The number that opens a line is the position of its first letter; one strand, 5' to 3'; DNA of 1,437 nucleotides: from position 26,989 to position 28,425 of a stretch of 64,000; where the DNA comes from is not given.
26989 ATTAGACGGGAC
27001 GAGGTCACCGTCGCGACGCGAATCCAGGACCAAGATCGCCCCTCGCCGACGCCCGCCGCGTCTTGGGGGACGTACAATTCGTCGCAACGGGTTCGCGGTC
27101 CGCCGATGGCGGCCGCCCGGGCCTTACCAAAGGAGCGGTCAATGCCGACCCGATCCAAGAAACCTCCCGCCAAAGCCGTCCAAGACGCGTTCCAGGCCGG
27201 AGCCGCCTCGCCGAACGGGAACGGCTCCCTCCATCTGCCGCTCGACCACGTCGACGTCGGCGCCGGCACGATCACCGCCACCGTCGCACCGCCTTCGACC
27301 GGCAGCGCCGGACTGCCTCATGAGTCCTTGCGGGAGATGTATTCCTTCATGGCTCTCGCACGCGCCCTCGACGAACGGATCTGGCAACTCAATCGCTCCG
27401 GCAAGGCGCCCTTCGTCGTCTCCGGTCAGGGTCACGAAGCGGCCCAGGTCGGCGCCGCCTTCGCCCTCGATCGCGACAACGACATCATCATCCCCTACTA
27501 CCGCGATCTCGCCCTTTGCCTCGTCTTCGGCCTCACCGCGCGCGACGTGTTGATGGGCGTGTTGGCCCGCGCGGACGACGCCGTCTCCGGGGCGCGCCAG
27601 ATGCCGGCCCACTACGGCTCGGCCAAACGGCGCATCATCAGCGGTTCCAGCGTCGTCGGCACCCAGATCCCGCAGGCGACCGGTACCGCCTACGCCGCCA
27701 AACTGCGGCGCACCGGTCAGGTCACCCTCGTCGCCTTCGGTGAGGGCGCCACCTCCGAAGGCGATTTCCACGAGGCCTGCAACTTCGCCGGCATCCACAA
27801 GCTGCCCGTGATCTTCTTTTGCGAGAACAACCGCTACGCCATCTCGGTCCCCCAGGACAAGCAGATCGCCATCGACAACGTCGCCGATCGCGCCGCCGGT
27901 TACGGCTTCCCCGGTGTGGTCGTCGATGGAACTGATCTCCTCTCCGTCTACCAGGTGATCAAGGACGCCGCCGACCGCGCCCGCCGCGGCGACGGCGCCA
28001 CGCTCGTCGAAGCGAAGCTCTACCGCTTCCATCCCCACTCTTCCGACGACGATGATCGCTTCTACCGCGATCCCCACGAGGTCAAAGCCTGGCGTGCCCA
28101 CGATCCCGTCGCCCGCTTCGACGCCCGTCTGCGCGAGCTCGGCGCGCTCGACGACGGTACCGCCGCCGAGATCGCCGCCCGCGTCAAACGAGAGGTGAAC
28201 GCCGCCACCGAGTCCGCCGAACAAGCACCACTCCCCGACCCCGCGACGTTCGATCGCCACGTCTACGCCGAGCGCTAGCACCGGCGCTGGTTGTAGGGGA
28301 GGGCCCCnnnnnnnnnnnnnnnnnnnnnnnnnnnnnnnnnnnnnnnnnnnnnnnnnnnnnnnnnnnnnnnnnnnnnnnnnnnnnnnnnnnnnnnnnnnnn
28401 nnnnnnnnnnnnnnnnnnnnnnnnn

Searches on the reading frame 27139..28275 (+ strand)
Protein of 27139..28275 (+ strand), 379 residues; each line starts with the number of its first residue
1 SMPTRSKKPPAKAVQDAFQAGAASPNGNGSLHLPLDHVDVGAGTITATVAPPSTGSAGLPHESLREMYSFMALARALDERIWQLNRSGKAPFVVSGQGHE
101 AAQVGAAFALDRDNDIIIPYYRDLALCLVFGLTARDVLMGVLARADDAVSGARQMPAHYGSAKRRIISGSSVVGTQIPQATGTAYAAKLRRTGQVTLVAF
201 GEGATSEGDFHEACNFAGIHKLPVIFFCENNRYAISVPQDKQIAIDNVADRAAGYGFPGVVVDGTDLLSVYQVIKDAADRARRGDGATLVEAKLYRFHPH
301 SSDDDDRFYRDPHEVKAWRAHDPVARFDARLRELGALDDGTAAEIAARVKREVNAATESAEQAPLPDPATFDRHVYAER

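Call 10: search_protein_families(library=pfam, proteins=[window:27139-28275:+])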
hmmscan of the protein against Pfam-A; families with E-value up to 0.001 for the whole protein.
window:27139-28275:+ (379 aa): 2 families
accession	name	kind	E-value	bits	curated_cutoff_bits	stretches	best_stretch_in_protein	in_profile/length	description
PF00676.26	E1_dh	-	2.1e-90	303.1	22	1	69-368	2-299/300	Dehydrogenase E1 component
PF00456.26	Transketolase_N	-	0.00058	19.4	22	1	193-280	144-232/334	Transketolase, thiamine diphosphate binding domain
